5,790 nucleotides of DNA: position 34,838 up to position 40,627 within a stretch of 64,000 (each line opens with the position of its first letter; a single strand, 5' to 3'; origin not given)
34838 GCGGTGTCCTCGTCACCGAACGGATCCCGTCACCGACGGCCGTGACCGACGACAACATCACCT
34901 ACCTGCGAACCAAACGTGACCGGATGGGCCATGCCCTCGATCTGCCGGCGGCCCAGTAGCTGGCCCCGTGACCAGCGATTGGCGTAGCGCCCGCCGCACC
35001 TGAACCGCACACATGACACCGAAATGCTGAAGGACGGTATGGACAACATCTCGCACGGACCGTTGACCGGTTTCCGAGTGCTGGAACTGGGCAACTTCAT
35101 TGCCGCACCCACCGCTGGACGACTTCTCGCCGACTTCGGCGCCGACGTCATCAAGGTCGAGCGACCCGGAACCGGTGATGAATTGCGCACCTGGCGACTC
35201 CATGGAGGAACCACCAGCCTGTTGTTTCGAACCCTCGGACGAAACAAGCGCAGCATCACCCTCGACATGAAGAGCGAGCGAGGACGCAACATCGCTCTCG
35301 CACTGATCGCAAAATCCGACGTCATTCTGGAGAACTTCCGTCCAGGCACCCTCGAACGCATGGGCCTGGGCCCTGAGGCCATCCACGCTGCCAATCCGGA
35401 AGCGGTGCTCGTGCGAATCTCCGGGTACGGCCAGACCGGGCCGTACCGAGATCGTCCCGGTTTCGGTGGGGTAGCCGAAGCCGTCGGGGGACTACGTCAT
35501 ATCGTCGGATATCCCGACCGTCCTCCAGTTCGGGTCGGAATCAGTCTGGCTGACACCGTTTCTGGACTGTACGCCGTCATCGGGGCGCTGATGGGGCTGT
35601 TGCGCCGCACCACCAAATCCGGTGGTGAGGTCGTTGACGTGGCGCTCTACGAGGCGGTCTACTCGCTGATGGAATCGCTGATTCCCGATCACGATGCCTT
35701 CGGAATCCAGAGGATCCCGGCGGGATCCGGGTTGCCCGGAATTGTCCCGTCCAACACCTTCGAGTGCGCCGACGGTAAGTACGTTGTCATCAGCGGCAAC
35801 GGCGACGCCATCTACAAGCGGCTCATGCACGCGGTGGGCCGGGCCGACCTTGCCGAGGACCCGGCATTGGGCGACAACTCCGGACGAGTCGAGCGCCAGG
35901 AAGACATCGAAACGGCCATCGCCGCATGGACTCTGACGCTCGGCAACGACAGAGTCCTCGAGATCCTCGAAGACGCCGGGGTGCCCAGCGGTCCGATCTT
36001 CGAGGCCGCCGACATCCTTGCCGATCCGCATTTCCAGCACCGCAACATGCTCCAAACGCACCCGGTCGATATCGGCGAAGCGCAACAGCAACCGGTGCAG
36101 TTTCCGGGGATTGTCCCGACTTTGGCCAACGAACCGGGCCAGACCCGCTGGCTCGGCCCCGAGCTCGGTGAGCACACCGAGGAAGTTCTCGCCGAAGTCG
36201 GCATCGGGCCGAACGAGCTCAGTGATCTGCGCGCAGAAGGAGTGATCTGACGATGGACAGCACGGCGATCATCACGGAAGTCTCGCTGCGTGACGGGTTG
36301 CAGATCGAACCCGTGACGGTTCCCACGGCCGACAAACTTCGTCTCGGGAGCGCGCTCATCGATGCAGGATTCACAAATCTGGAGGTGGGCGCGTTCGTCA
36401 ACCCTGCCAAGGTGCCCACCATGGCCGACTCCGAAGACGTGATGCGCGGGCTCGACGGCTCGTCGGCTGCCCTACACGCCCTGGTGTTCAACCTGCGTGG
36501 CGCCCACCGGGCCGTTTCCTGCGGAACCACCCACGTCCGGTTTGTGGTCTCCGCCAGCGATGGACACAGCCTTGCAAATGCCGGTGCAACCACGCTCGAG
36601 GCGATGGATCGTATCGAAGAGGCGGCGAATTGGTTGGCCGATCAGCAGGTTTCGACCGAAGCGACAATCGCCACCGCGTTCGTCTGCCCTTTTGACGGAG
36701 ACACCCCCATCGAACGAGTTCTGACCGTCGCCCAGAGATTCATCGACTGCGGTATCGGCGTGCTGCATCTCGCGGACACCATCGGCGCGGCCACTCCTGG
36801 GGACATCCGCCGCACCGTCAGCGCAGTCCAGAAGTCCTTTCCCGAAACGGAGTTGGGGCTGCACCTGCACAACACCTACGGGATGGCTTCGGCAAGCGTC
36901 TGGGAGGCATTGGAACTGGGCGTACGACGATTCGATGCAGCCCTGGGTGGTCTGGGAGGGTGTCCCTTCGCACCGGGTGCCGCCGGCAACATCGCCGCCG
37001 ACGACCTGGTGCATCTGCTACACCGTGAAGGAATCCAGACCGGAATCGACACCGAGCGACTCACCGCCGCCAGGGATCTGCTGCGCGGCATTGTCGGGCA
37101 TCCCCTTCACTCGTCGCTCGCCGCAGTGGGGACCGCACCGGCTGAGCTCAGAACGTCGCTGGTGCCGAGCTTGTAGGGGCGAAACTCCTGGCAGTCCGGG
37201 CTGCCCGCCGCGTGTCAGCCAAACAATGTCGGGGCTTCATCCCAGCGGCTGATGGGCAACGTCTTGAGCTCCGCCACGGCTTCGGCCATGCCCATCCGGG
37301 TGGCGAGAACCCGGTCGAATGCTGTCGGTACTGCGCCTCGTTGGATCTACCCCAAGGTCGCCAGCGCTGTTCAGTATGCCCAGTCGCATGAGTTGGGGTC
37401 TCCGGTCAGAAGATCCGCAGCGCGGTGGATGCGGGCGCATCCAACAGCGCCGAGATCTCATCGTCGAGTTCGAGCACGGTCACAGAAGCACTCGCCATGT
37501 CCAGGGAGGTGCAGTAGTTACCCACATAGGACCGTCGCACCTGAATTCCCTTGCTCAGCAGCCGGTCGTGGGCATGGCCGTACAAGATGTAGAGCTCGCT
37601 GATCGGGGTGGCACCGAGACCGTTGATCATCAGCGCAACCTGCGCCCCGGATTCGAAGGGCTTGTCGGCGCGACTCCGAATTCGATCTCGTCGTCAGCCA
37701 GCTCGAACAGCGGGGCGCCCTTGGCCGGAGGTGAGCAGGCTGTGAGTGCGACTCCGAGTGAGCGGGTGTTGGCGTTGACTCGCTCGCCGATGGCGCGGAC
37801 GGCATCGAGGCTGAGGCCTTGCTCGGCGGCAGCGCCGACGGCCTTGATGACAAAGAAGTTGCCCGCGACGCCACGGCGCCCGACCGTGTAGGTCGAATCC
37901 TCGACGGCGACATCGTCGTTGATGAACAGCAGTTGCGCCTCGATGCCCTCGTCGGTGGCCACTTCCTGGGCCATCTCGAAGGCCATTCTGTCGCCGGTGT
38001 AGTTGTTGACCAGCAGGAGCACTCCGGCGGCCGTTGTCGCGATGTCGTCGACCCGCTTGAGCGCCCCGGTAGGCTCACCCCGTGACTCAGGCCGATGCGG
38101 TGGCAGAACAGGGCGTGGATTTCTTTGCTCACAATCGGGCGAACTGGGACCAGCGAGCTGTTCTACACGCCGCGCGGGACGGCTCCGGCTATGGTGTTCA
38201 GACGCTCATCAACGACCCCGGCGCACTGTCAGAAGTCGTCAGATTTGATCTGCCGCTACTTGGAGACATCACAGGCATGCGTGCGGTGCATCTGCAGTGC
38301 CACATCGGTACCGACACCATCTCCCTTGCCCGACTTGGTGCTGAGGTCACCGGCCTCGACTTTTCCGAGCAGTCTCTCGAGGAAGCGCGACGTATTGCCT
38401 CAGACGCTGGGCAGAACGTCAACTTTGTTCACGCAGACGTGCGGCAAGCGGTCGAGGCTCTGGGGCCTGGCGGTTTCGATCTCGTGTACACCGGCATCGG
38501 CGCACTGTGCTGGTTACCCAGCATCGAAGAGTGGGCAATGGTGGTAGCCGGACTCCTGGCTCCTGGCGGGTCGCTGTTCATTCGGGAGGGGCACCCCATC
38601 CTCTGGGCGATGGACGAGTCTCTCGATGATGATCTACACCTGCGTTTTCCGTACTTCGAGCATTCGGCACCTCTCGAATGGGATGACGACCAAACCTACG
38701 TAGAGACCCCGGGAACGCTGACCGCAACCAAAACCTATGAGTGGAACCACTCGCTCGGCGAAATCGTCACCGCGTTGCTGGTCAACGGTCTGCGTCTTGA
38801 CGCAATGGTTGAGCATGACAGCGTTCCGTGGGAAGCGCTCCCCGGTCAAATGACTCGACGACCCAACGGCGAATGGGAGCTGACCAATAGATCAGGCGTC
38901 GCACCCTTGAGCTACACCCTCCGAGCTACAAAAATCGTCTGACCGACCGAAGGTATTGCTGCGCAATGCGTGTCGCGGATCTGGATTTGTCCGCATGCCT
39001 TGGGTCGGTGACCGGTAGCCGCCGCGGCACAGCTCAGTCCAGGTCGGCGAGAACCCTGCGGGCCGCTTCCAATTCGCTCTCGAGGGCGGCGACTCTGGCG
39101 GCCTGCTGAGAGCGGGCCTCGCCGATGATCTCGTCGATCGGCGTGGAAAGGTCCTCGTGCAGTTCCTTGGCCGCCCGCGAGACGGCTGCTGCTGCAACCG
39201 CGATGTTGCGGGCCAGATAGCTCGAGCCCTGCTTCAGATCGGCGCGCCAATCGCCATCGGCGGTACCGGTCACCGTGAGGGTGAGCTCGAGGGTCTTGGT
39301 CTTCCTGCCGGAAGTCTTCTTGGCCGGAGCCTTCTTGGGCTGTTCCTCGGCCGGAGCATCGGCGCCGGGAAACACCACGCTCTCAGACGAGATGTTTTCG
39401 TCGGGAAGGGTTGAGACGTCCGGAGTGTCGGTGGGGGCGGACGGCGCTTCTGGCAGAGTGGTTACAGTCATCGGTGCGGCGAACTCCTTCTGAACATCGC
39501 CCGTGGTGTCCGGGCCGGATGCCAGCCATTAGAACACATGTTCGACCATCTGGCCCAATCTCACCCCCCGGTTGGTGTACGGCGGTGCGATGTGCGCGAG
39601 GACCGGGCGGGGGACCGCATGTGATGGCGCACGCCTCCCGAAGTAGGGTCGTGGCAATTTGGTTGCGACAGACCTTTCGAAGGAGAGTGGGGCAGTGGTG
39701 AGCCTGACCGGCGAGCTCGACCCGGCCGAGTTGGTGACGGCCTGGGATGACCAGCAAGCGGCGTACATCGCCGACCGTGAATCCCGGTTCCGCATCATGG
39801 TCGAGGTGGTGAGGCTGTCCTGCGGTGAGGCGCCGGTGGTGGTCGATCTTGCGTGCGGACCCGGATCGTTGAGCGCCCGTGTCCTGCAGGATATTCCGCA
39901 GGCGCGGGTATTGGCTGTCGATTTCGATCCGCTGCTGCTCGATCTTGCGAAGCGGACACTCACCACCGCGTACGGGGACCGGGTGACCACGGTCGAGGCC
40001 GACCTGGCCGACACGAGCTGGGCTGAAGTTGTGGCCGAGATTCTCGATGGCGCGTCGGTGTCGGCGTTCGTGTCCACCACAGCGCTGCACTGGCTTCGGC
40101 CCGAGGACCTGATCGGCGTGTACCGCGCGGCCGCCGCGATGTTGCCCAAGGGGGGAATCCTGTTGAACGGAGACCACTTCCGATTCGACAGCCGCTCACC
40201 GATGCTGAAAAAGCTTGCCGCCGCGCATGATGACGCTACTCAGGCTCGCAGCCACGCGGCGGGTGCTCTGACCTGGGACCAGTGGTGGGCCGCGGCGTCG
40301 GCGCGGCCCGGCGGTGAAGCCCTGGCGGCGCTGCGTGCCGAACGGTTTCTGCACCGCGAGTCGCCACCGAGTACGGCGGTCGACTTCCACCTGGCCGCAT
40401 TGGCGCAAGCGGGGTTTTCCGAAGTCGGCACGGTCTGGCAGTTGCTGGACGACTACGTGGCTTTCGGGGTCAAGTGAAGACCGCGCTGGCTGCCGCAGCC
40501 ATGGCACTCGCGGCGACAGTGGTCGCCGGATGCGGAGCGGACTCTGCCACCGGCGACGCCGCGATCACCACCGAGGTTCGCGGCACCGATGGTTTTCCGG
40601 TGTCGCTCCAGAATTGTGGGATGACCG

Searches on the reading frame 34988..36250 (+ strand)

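Call 38: search_protein_families(library=pfam, proteins=[window:34988-36250:+], max_evalue=0.001)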
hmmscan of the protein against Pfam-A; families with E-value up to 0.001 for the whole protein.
window:34988-36250:+ (420 aa): 1 family
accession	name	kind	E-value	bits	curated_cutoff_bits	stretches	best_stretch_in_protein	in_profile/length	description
PF02515.22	CoA_transf_3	-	7.7e-114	381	23.3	1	26-397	1-366/366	CoA-transferase family III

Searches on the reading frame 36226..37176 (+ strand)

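Call 15: search_protein_families(library=pfam, proteins=[window:36226-37176:+], max_evalue=0.001)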
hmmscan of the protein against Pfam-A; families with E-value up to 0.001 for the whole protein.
window:36226-37176:+ (316 aa): 1 family
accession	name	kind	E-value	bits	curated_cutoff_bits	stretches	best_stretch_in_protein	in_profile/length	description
PF00682.25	HMGL-like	-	5e-41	141.3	29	1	15-285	3-259/260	HMGL-like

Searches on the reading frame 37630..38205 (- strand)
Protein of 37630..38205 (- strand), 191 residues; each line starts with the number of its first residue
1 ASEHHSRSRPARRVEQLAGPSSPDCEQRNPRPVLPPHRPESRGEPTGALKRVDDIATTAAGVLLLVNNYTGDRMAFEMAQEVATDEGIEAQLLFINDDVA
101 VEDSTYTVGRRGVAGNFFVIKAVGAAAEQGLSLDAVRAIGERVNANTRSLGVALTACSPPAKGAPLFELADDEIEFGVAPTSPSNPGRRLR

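Call 15: search_protein_families(library=pfam, proteins=[window:37630-38205:-], max_evalue=0.001)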
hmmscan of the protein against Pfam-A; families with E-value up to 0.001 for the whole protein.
window:37630-38205:- (191 aa): 1 family
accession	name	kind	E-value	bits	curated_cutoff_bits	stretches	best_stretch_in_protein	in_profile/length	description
PF02733.22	Dak1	-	1.4e-47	162.6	31.4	1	56-178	78-200/313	Dak1 domain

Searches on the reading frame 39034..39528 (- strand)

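Call 15: search_protein_families(library=pfam, proteins=[window:39034-39528:-], max_evalue=0.001)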
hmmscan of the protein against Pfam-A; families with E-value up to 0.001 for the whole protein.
window:39034-39528:- (164 aa): 1 family
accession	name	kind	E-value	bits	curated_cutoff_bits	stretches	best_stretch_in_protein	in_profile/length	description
PF19844.4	DUF6319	-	3.8e-56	188.6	23.9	1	55-163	8-115/115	Family of unknown function (DUF6319)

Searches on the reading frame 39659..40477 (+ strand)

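Call 15: search_protein_families(library=pfam, proteins=[window:39659-40477:+], max_evalue=0.001)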
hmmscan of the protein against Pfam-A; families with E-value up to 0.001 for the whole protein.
window:39659-40477:+ (272 aa): 7 families
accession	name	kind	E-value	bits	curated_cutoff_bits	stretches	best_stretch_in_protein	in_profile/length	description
PF13649.12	Methyltransf_25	-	6e-12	46.5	27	1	61-166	1-97/97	Methyltransferase domain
PF08242.18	Methyltransf_12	-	8e-09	36.6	30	1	62-168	1-98/98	Methyltransferase domain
PF05175.20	MTS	-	3.2e-06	27.3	23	1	57-120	31-94/170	Methyltransferase small domain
PF04672.18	Methyltransf_19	-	1.7e-05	24.9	26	1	79-171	94-190/268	S-adenosyl methyltransferase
PF13847.12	Methyltransf_31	-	6.9e-05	23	27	1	60-123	6-72/145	Methyltransferase domain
PF01728.25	FtsJ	-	0.00018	21.9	24.1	1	58-134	22-92/181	FtsJ-like methyltransferase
PF01795.25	Methyltransf_5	-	0.00097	19.1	27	0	53-116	16-78/309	MraW methylase family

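Call 46: search_protein_families(library=ncbifam, proteins=[window:39659-40477:+], max_evalue=0.01)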
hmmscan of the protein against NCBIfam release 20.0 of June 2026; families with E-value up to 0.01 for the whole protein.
window:39659-40477:+ (272 aa): 16 families
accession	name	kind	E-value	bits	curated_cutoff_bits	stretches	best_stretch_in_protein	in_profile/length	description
NF010703.0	PRK14103.1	equivalog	1.6e-08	34.3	320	1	29-167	2-121/256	trans-aconitate 2-methyltransferase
NF043040.1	corrin_prot_MT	hypoth_equivalog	6.2e-08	32.3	180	1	57-175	41-152/216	corrinoid protein-associated methyltransferase CpaM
TIGR02072.1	BioC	equivalog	1.6e-07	31.4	184.95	1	59-169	36-131/244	malonyl-ACP O-methyltransferase BioC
NF041820.1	daptide_MTase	equivalog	8.1e-07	28.7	175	1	47-169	29-141/243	daptide-type RiPP biosynthesis methyltransferase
TIGR03704.1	PrmC_rel_meth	equivalog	4.8e-06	26.2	248.8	1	54-149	80-175/251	putative protein N(5)-glutamine methyltransferase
TIGR03534.1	RF_mod_PrmC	equivalog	2.3e-05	24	199.1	1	53-119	82-150/253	peptide chain release factor N(5)-glutamine methyltransferase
NF002463.0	PRK01683.1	equivalog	6.8e-05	22.6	297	1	28-117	3-86/258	trans-aconitate 2-methyltransferase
NF001244.0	PRK00216.1-5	equivalog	9.5e-05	21.8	216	1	60-123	51-116/236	bifunctional demethylmenaquinone methyltransferase/2-methoxy-6-polyprenyl-1,4-benzoquinol methylase UbiE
TIGR01934.1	MenG_MenH_UbiE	subfamily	0.00028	20.3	158.35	1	57-117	39-98/223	ubiquinone/menaquinone biosynthesis methyltransferase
TIGR02469.1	CbiT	equivalog_domain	0.00065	20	78.3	1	53-119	15-81/124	precorrin-6Y C5,15-methyltransferase (decarboxylating) subunit CbiT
TIGR00740.1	TIGR00740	equivalog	0.0012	18.6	193.3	1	58-180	54-169/239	carboxy-S-adenosyl-L-methionine synthase CmoA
TIGR04074.1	bacter_Hen1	equivalog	0.0034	15.9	340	1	35-103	262-328/462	3' terminal RNA ribose 2'-O-methyltransferase Hen1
NF045667.1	MTase_DVU1556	equivalog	0.0038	16.7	155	0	57-127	22-91/213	DVU_1556 family methyltransferase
TIGR03533.1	L3_gln_methyl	equivalog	0.0069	15.8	229.7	1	60-117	124-182/284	50S ribosomal protein L3 N(5)-glutamine methyltransferase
NF050150.1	RiPP_MTase_ApyS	equivalog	0.0092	15.2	400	0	60-121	144-206/323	RiPP biosynthesis methyltransferase ApyS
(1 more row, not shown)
